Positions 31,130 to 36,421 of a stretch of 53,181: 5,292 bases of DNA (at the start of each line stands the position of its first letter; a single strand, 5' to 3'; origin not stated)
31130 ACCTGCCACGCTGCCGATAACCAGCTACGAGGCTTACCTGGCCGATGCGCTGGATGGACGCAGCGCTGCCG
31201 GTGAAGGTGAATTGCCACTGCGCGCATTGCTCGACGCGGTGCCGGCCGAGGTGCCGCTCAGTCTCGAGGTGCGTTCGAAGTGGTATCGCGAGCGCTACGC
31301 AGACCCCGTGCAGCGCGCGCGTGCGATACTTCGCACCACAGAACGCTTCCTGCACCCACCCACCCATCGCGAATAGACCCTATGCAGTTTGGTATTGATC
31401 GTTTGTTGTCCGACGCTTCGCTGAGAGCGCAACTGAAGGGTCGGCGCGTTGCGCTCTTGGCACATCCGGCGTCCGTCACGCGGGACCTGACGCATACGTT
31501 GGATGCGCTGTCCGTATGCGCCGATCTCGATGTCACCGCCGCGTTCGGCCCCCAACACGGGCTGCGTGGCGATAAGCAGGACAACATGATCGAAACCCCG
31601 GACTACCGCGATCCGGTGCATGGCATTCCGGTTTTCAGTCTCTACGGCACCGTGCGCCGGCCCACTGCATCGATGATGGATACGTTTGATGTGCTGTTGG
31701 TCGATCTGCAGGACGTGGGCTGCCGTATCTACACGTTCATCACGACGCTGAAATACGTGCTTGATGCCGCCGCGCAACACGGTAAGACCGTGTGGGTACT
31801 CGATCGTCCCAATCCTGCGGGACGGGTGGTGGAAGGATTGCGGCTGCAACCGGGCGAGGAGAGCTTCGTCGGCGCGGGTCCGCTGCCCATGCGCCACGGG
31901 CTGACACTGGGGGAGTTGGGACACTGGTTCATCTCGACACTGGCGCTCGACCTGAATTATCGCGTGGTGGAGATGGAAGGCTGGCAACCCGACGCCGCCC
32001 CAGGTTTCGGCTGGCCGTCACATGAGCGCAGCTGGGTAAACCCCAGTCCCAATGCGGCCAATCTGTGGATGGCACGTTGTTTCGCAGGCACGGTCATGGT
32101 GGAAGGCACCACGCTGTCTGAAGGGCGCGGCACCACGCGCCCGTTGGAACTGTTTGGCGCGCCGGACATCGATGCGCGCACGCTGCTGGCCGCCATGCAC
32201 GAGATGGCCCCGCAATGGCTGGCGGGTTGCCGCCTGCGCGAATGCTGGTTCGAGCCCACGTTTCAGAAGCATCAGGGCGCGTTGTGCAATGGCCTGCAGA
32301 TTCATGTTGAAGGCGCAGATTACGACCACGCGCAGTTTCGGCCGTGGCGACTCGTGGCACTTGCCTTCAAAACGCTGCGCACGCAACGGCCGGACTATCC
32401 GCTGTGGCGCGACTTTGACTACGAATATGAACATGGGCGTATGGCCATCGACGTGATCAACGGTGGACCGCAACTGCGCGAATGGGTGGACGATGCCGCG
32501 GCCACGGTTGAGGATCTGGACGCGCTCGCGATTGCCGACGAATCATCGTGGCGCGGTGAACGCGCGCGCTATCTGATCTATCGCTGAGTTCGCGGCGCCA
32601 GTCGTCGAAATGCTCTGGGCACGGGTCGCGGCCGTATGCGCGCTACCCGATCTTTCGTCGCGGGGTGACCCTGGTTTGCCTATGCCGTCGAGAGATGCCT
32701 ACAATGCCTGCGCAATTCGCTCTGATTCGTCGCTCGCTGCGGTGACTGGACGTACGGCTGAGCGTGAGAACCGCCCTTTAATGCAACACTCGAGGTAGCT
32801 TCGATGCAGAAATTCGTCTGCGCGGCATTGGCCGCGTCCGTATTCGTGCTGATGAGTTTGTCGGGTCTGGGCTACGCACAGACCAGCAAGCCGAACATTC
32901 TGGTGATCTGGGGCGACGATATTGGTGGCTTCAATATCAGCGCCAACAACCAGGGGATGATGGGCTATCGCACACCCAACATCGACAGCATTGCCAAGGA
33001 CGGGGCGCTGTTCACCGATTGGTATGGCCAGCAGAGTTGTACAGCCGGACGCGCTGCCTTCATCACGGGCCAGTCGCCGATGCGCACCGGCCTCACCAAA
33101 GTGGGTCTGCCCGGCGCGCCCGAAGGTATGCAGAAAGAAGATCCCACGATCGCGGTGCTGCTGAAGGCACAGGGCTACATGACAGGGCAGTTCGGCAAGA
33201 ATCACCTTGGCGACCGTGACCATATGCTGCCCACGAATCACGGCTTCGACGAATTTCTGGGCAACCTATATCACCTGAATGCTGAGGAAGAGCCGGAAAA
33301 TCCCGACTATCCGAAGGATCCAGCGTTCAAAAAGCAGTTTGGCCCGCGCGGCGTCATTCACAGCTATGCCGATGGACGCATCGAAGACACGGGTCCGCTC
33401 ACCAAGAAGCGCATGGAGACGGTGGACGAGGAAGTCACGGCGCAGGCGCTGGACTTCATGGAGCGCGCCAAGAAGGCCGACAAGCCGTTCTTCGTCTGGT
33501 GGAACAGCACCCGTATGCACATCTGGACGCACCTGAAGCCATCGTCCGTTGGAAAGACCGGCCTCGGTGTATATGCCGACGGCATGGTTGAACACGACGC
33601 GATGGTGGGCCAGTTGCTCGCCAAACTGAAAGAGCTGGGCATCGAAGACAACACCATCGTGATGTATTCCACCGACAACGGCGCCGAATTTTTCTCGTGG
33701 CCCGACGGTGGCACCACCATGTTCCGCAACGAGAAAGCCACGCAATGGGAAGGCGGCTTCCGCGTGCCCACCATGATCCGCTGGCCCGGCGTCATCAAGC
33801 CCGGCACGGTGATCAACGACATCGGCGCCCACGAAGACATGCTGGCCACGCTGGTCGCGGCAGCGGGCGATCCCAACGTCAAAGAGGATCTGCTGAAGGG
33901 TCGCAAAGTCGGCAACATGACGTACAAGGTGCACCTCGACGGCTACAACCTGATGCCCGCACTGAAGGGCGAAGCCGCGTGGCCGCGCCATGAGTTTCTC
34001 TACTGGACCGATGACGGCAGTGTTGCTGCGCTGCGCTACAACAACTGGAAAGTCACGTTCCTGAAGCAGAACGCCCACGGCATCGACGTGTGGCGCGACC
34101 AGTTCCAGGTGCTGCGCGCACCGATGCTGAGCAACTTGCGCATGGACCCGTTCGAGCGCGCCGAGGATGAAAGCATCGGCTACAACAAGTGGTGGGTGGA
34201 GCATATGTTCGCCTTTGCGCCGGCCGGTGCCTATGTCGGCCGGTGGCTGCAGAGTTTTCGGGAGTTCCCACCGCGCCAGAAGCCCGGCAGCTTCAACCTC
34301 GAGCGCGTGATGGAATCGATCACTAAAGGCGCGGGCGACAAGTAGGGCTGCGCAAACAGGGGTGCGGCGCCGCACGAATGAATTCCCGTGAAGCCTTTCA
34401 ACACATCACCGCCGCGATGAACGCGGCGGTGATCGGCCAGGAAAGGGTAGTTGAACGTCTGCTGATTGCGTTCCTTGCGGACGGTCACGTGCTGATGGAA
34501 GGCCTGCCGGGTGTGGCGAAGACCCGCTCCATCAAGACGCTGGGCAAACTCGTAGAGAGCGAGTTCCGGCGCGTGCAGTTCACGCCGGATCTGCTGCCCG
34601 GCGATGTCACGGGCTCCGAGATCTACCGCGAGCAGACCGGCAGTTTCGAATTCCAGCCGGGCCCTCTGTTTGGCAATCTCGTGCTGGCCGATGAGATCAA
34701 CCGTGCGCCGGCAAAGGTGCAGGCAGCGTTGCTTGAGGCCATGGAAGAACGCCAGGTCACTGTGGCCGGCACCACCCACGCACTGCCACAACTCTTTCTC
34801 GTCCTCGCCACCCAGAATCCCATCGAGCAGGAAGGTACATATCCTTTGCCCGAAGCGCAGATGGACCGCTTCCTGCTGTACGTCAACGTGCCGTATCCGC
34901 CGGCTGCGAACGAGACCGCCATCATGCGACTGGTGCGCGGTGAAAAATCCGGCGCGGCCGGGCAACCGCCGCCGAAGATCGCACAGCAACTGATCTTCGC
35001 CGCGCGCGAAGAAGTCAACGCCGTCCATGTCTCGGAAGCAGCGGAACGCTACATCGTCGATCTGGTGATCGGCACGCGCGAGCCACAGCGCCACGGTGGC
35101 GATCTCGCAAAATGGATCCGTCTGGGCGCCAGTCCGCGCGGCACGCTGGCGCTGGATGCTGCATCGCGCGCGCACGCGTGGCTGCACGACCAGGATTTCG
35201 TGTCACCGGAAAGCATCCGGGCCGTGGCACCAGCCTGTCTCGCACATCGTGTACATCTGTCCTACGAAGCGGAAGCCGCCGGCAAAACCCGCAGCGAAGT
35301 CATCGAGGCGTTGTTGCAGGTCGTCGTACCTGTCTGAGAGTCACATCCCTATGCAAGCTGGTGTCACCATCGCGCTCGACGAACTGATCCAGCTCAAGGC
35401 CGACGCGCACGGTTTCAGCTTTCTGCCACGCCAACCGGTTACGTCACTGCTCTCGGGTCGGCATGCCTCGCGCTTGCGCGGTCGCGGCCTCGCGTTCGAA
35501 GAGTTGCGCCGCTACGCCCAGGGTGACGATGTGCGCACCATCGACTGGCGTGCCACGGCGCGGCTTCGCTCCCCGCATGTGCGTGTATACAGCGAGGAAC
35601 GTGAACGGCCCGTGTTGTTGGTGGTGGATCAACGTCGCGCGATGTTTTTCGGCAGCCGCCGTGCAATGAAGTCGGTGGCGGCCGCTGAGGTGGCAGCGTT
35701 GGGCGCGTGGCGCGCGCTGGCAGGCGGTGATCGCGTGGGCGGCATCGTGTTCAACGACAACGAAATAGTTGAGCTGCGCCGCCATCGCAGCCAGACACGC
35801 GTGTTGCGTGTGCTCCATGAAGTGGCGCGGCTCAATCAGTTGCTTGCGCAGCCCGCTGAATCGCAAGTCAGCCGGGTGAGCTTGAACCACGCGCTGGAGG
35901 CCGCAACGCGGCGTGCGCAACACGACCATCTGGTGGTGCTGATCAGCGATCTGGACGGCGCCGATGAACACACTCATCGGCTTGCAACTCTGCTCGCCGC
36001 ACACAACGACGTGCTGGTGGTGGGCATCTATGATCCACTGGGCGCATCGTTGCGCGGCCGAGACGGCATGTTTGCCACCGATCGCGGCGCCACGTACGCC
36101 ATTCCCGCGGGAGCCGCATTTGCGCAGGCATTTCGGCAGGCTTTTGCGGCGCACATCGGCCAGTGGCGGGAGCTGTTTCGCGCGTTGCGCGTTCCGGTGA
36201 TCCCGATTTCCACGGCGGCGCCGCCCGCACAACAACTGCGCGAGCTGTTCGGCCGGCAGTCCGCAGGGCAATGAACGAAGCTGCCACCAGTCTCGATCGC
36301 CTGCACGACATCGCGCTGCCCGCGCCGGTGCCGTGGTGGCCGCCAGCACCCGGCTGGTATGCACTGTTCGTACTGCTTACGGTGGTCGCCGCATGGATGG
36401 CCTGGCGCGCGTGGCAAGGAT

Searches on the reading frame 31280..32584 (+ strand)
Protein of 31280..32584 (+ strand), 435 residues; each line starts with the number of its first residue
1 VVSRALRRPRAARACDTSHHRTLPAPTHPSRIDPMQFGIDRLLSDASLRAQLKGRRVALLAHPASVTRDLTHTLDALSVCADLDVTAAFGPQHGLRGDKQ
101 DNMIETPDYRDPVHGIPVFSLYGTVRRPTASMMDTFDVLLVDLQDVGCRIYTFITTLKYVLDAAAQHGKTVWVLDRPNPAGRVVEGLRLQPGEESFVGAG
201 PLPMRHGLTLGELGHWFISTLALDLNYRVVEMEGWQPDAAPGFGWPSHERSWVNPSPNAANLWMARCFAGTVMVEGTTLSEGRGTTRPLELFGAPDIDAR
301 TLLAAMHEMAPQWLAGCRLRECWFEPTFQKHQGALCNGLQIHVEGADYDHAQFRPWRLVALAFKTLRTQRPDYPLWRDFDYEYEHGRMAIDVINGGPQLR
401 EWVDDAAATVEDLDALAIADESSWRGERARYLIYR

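Call 27: search_protein_families(library=pfam, proteins=[window:31280-32584:+], max_evalue=0.00001)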
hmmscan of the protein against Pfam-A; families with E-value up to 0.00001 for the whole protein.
window:31280-32584:+ (435 aa): 2 families
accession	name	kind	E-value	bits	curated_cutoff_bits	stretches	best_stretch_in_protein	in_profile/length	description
PF07075.17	NamZ_N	-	1.3e-71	240.7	26.9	1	57-261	1-201/203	Exo-beta-N-acetylmuramidase NamZ, N-terminal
PF20732.2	NamZ_C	-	3.7e-41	141.9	25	1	267-434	2-152/152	Exo-beta-N-acetylmuramidase NamZ, C-terminal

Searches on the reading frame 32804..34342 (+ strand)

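Call 27: search_protein_families(library=pfam, proteins=[window:32804-34342:+], max_evalue=0.00001)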
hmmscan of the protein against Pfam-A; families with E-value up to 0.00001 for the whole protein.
window:32804-34342:+ (513 aa): 1 family
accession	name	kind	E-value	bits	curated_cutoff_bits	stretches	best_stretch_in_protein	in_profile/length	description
PF00884.28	Sulfatase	-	7.8e-50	170.3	25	1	30-355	1-300/301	Sulfatase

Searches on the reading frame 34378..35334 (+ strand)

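Call 27: search_protein_families(library=pfam, proteins=[window:34378-35334:+], max_evalue=0.00001)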
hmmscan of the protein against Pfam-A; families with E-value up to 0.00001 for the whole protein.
window:34378-35334:+ (319 aa): 5 families
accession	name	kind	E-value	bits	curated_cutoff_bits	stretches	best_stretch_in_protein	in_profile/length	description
PF07726.17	AAA_3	-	1.9e-64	215.8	27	1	37-167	1-131/131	ATPase family associated with various cellular activities (AAA)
PF17863.7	AAA_lid_2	-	1.6e-18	66.6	22.7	1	247-311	9-73/74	AAA lid domain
PF20030.5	bpMoxR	-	1.9e-13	50.4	27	1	7-173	3-168/205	MoxR domain in the MoxR-vWA-beta-propeller ternary systems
PF07728.20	AAA_5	-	2e-13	51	22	1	37-165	1-139/139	AAA domain (dynein-related subfamily)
PF00493.29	MCM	-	8e-07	28.8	23.3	1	16-150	38-175/224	MCM P-loop domain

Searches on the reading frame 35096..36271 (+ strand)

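Call 27: search_protein_families(library=pfam, proteins=[window:35096-36271:+], max_evalue=0.00001)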
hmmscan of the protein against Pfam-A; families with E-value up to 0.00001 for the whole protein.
window:35096-36271:+ (392 aa): 1 family
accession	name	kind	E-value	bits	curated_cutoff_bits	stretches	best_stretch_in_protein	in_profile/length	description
PF01882.25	DUF58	-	3.9e-34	118.2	23.4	1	136-353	1-213/216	Protein of unknown function DUF58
